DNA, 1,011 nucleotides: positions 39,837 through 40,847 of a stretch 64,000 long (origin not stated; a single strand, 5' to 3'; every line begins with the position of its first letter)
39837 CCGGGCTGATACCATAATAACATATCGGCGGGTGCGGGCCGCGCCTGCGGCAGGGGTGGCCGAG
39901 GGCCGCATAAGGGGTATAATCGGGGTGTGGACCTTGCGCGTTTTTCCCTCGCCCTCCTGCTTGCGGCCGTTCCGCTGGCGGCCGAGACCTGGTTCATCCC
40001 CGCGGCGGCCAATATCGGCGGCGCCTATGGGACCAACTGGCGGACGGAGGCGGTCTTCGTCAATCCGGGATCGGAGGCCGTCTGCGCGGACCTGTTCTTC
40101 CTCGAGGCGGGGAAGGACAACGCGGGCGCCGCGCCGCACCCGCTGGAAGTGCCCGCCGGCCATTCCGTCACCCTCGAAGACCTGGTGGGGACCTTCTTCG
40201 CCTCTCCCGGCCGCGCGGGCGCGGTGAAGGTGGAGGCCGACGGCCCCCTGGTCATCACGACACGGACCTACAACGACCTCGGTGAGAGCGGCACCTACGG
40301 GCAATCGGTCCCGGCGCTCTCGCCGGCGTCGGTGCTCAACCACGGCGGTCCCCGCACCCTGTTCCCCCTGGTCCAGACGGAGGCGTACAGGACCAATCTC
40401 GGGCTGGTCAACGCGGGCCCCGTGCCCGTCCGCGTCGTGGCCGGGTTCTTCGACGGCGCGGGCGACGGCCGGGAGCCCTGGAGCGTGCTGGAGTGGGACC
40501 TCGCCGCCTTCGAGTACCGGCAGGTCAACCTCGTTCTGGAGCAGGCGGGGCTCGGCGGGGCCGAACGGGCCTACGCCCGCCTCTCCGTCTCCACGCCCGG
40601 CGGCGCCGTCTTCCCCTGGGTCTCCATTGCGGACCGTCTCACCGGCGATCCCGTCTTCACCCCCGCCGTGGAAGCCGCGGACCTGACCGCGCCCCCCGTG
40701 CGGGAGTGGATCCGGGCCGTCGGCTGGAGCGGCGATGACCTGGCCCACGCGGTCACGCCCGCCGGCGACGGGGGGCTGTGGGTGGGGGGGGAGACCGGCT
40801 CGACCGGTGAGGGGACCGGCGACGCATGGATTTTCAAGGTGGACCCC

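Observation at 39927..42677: Recurring uncharacterised ~230-aa extracellular domain: three copies in two secreted proteins (this gene and 4016..4798)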

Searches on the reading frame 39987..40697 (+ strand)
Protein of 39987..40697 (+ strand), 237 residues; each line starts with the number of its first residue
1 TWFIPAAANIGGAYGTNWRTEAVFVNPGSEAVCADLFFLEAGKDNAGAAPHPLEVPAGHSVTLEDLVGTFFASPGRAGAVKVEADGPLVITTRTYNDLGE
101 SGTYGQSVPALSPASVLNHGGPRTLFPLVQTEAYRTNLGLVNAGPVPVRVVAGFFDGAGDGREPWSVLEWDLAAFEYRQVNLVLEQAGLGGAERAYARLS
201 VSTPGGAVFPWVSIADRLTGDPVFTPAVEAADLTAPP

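Call 15: search_solved_structures(query=A2, max_evalue=10)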
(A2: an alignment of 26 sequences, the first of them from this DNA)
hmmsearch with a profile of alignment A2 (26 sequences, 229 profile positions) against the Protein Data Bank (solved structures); distinct sequences matched with E-value up to 10: 3.
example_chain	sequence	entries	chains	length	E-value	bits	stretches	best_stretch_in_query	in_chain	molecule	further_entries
5f9k_A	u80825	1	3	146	0.35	13.3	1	130-185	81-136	Deoxyuridine 5'-triphosphate nucleotidohydrolase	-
5d6h_A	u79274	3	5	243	1.4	11.3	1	20-49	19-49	CsuC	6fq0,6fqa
6fjy_A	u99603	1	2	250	1.5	11.3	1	20-49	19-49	CsuC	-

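Call 16: search_protein_families(library=pfam, alignment_id=A2, max_evalue=0.1)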
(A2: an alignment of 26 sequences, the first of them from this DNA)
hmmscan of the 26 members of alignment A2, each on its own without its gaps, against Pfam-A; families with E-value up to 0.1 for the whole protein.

A. member 1, seq(237 aa): 0 families

B. families by the number of members that match (of 26 scanned): 3 families
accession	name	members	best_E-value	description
PF18986.5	DUF5719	3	0.0002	Family of unknown function (DUF5719)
PF07100.16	ASRT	1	5e-06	Anabaena sensory rhodopsin transducer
PF07239.17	OpcA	1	0.041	Outer membrane protein OpcA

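Call 21: predict_structure(alignment_id=A2)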
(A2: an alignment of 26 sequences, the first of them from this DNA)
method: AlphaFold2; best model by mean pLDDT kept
length: 237 residues; sequences in the alignment: 26
mean_pLDDT: 94.4   pTM: 0.90
mean pLDDT of the five models: 94.4, 94.2, 94.0, 93.4, 93.1
residues with pLDDT >= 90: 207; 70-90: 23; 50-70: 4; < 50: 3
segments of 3 or more residues with pLDDT < 50: 235-237
pLDDT, mean of each block of 10 residues (from residue 1): 98 93 98 99 98 99 98 98 98 93 93 93 94 97 98 89 93 98 96 96 97 93 93 53
secondary structure, 60 per line:
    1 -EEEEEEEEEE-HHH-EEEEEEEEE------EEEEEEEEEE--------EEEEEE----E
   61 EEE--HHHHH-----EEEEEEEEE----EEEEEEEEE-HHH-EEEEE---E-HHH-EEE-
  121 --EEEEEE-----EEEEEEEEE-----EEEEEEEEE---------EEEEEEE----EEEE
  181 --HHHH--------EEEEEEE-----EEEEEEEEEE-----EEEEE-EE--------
elements in order: E2-11 E17-25 E32-41 E50-55 E60-63 H66-70 E76-84 E89-97 E103-107 E117-119 E123-128 E134-142 E148-156 E166-172 E177-180 H183-186 E195-201 E207-216 E222-226
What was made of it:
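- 39987..40697 (+): N-terminal ASRAH dyad (residues 21-257). Unit 1 is about residues 21-132 (motifs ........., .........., TRTYN, GTYGQ). Unit 2 is about residues 133-250 (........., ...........). AF2 pLDDT 94.4 (call 21).
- On ASRAH superfamily (ASRT/TM1070-like beta-sandwich): AF2 model of residues 21-257 has pLDDT 94.4 (call 21). Each half has at least 8 strands (call 21).
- Fold: AF2 pLDDT 94.4, pTM 0.90 (call 21).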

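Call 24: search_protein_representatives(alignment_id=A2)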
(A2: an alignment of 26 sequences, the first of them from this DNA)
Query: 26 sequences, 229 profile positions. Proteins with E-value up to 0.001 (for the whole library): 12019; up to 1e-10: 8298; up to 1e-30: 4476. The best 150 are listed.
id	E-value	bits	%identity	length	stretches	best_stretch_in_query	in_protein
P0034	2.6e-156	533.9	-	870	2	2-225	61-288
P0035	6.9e-156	532.6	-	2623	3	2-225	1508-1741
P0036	8.2e-155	529.0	-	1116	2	3-224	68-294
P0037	3.3e-153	523.8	-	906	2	2-223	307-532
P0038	7.2e-152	519.4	-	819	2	2-224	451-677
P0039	1.8e-149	511.6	-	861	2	2-224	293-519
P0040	1.9e-149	511.5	-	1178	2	2-224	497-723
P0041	3.6e-148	507.3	-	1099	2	2-224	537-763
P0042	3.8e-148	507.3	-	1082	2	2-225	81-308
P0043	2.1e-146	501.5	-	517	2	2-224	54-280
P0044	8.0e-146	499.6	-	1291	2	2-224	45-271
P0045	1.2e-145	499.1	-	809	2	2-225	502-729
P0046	2.4e-145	498.1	-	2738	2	2-224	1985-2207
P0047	7.5e-145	496.5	-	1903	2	3-223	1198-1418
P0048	7.6e-145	496.4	-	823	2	2-226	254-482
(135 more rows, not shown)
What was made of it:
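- Family size: 12,019 representatives at E<=1e-3 and 4,476 at E<=1e-30 (call 24).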

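Call 47: search_protein_families(library=pfam, alignment_id=A4, max_evalue=0.0001)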
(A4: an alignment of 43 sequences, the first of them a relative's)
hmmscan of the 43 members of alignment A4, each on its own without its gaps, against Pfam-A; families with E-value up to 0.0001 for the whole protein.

A. member 1, P0034 (870 aa): 0 families

B. families by the number of members that match (of 43 scanned): 40 families (the first 25 are shown)
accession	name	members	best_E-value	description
PF18911.6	PKD_4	15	1.5e-50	PKD domain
PF00801.26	PKD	14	2.7e-34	PKD domain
PF08309.17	LVIVD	12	1.6e-185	LVIVD repeat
PF09826.15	Beta_propel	10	1.9e-13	Beta propeller domain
PF18986.5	DUF5719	6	2.8e-06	Family of unknown function (DUF5719)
PF09134.16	Invasin_D3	5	7.9e-14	Invasin, domain 3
PF03781.23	FGE-sulfatase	4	1.3e-82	Sulfatase-modifying factor enzyme 1-like domain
PF00041.27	fn3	3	2e-13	Fibronectin type III domain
PF02369.22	Big_1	3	1.7e-07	Bacterial Ig-like domain (group 1)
PF24681.1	Kelch_KLHDC2_KLHL20_DRC7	2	2.2e-34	KLHDC2/KLHL20/DRC7 Kelch-repeats domain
PF01344.31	Kelch_1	2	2.6e-25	Kelch motif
PF13415.12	Kelch_3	2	7.9e-24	Galactose oxidase, central domain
PF24981.1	Beta-prop_ATRN-LZTR1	2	1.4e-23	Attractin/LZTR1 beta-propeller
PF13418.12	Kelch_4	2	1.5e-22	Galactose oxidase, central domain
PF13964.12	Kelch_6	2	4.3e-22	Kelch motif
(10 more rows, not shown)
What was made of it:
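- Partner domains are extracellular: PKD, LVIVD/Kelch/RCC1/FG-GAP propellers, Big_1/Invasin_D3, fn3, CARDB, CBM96, FGE-sulfatase (call 47).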

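Call 66: fold_search(model_id=the predicted structure, library=pdb)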
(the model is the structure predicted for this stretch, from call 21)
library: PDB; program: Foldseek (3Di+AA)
matches with E <= 10: 1239; with E <= 0.001: 4
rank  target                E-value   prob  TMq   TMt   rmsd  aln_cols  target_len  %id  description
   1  4kkp_A                2.0e-04  0.75  0.19  0.20  19.0       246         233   13  Crystal structure of Vibrio cholerae RbmA (crystal form 2) (released 2013-05-22)
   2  1nc7_B                3.1e-04  1.00  0.37  0.71   4.3       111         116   17  Crystal Structure of Thermotoga maritima 1070 (released 2003-07-01)
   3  1nc7_D                4.5e-04  1.00  0.38  0.73   3.7       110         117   17  Crystal Structure of Thermotoga maritima 1070 (released 2003-07-01)
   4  1nc7_A                6.9e-04  1.00  0.37  0.71   4.2       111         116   17  Crystal Structure of Thermotoga maritima 1070 (released 2003-07-01)
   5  4kkq_A                1.0e-03  0.63  0.21  0.22  18.9       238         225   15  Crystal structure of Vibrio cholerae RbmA (crystal form 1) (released 2013-05-22)
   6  6d50_A                3.5e-03  0.21  0.14  0.06  17.6       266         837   12  Bacteroides uniforms beta-glucuronidase 2 bound to D-glucaro-1,5-lactone (released 2018-10-17)
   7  3lha_A                3.7e-03  0.09  0.12  0.11  22.7       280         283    7  Crystal structure of mouse VPS26B(R240S/G241A/E242S) in spacegroup P41 21 2 (released 2010-02-02)
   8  9uym_A                3.9e-03  0.12  0.12  0.10  23.1       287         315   10  Composite map of the G protein-coupled receptor 1 (GPR1) bound to chemerin and beta-arrestin 2 (released 2025-11-19)
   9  6t1d_A                4.2e-03  0.44  0.22  0.17  18.0       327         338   11  Pleurotus Ostreatus Lectin (POL), compelx with melibiose (released 2020-02-19)
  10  7kwb_B                4.6e-03  0.57  0.24  0.16  18.7       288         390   11  Surface glycan-binding protein B from Bacteroides thetaiotaomicron (released 2021-02-17)
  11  9vla_A                4.9e-03  0.85  0.32  0.18  15.5       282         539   13  Crystal structure of PNGase Bb in complex with MUXF glycopeptide (released 2026-02-18)
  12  5uj6_A                5.2e-03  0.23  0.16  0.06  17.6       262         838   12  Crystal Structure of Bacteroides Uniformis beta-glucuronidase (released 2017-06-28)
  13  6d8g_A                5.8e-03  0.21  0.16  0.06  19.2       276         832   11  D341A D367A calcium binding mutant of Bacteroides uniformis beta-glucuronidase 2 (released 2018-10-17)
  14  6t0q_A                8.4e-03  0.38  0.24  0.18  17.0       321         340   11  Pleurotus Ostreatus Lectin (POL), apo form (released 2020-02-19)
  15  5f0l_B                8.4e-03  0.09  0.13  0.11  21.7       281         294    7  Structure of retromer VPS26-VPS35 subunits bound to SNX3 and DMT1 (released 2016-12-07)
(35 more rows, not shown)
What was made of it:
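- On ASRAH superfamily (ASRT/TM1070-like beta-sandwich): Foldseek gives prob 1.0 with TMt 0.71-0.73 and 0.62-0.69 (call 66).
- Foldseek gives TM1070 prob 1.0 with TMt 0.71-0.73 and ASRT prob 1.0 with TMt 0.62-0.69 (call 66).
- Tried and rejected: The Foldseek top hit RbmA (TM 0.19, rmsd 19 Å) was rejected as a spurious two-domain alignment (call 66).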

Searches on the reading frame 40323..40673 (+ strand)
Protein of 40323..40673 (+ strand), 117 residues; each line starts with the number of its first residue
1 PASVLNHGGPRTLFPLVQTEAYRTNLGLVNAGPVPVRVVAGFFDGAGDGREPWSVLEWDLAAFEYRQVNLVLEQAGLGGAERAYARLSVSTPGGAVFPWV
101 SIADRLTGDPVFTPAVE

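Call 72: search_solved_structures(query=A7, max_evalue=10, show_alignments=2)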
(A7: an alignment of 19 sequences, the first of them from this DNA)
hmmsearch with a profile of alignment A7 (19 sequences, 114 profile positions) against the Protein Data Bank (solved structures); distinct sequences matched with E-value up to 10: 5.
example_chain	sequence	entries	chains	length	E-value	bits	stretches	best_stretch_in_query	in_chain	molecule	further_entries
2ii7_A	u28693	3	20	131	0.23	14.9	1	28-70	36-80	Anabaena sensory rhodopsin transducer protein | Sensory rhodopsin transducer protein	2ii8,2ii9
2iia_A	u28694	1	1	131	0.23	14.8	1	28-70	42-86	Sensory rhodopsin transducer protein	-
8s80_A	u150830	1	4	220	0.27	14.6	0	35-75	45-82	S-layer protein sap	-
5va6_A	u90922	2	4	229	1.9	11.9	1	32-107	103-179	Probable Histone-lysine N-methyltransferase ATXR5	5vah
9zd7_AE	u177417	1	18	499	3.5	11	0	10-41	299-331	short tail fiber gp92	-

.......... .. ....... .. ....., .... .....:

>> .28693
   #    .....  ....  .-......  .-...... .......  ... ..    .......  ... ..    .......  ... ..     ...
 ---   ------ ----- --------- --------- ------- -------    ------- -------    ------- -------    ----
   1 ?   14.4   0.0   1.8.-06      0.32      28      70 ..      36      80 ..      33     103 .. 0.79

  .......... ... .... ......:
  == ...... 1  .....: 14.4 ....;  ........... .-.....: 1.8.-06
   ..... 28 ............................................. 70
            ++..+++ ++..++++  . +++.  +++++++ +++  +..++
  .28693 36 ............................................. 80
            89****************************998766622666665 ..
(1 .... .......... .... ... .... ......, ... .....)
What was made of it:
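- On ASRAH superfamily (ASRT/TM1070-like beta-sandwich): The HMM alignment puts this Asn on the Asn of ASRT 'ILNAG' (call 72). The half profile ranks ASRT first but at E=0.23 (call 72).
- It aligns the family's '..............' with ASRT '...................' (call 72). The best PDB sequence hit of the half-profile is ASRT, aligned in register with the superfamily's signature Asn (call 72).
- Tried and rejected: Only the half-domain profile put ASRT on top, and weakly (call 72).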
